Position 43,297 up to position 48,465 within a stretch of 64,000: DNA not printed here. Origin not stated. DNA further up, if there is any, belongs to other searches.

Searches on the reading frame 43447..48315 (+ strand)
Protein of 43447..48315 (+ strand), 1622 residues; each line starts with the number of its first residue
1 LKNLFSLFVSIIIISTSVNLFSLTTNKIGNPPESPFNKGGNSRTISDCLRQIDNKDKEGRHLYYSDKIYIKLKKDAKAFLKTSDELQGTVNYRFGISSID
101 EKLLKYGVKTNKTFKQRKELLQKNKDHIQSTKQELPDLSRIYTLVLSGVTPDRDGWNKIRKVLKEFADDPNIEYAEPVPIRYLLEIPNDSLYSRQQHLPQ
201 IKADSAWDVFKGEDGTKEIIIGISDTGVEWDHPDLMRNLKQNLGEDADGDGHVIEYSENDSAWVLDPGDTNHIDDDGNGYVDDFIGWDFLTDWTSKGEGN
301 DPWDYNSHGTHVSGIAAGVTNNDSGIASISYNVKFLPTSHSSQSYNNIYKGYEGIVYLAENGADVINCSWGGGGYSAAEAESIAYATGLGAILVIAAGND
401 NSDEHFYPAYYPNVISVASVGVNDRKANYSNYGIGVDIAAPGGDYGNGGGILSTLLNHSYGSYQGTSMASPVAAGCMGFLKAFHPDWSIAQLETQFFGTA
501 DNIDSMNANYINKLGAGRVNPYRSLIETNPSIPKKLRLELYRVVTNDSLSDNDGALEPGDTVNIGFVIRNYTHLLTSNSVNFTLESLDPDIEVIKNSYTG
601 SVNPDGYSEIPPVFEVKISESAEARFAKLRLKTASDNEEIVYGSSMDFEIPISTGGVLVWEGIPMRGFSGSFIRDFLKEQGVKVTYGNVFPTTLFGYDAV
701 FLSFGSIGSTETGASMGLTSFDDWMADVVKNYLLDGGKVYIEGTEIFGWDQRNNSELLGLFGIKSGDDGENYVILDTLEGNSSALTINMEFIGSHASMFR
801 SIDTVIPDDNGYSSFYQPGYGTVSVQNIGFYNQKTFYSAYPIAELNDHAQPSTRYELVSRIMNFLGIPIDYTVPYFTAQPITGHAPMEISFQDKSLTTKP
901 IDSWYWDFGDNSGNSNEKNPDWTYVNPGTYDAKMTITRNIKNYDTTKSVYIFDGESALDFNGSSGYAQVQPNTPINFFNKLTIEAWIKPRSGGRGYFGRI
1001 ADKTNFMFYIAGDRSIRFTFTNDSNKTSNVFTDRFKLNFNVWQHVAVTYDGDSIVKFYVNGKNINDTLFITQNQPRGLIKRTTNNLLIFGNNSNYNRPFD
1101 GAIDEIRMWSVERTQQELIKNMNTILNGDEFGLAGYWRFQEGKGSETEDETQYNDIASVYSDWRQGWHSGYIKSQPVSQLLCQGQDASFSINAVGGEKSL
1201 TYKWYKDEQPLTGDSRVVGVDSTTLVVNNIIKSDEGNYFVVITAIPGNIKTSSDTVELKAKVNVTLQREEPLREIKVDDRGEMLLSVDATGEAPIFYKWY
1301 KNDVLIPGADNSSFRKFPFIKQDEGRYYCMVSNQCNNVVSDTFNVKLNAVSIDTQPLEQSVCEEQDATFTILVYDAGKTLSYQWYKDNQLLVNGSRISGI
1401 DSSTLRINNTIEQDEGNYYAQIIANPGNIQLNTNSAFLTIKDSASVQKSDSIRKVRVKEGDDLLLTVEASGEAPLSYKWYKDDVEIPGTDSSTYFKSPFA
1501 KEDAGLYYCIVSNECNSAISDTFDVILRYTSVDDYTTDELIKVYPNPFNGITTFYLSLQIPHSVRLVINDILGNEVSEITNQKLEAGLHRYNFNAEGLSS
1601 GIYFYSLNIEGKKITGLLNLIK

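Call 77: search_protein_families(library=pfam, proteins=[window:43447-48315:+], max_evalue=0.001)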
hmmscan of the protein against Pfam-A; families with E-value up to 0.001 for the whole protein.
window:43447-48315:+ (1622 aa): 12 families
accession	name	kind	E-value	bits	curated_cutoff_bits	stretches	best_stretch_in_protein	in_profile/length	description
PF00082.27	Peptidase_S8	-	2.4e-46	158.8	21.8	1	217-502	2-275/288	Subtilase family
PF13927.12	Ig_3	-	1.6e-34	118.7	30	3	1454-1513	10-78/78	Immunoglobulin domain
PF13385.13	Laminin_G_3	-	7.7e-28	98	27.6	1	961-1117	1-149/151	Concanavalin A-like lectin/glucanases superfamily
PF07679.22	I-set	-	9.1e-26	90.2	23.7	3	1174-1250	5-83/90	Immunoglobulin I-set domain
PF13895.12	Ig_2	-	2.6e-20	72.9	27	1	1455-1526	9-78/79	Immunoglobulin domain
PF00047.31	ig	-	6.6e-11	42.8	21.8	0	1455-1516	3-75/81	Immunoglobulin domain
PF19081.6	Ig_7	-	9.3e-11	42.3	27.3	0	1457-1519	12-74/84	Ig-like domain CHU_C associated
PF18911.6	PKD_4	-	6.6e-09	36.2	27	1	881-949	14-81/85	PKD domain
PF18962.6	Por_Secre_tail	-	5.1e-08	33.5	27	1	1543-1614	1-69/75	Secretion system C-terminal sorting domain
PF00801.26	PKD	-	8.5e-07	29.3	23.5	1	883-948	11-77/80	PKD domain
PF07686.23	V-set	-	2.5e-05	24.9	26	0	1197-1258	42-106/109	Immunoglobulin V-set domain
PF16680.11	Ig_4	-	6.2e-05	23.9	30.1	0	1476-1514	14-49/71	T-cell surface glycoprotein CD3 delta chain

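Call 78: search_protein_families(library=padloc, proteins=[window:43447-48315:+], max_evalue=0.001)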
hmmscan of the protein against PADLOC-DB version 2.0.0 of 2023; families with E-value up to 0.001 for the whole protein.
window:43447-48315:+ (1622 aa): 1 family
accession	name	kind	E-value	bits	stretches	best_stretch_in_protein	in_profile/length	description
PDLC03014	subtilase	-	2.9e-16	58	1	204-502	164-377/391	-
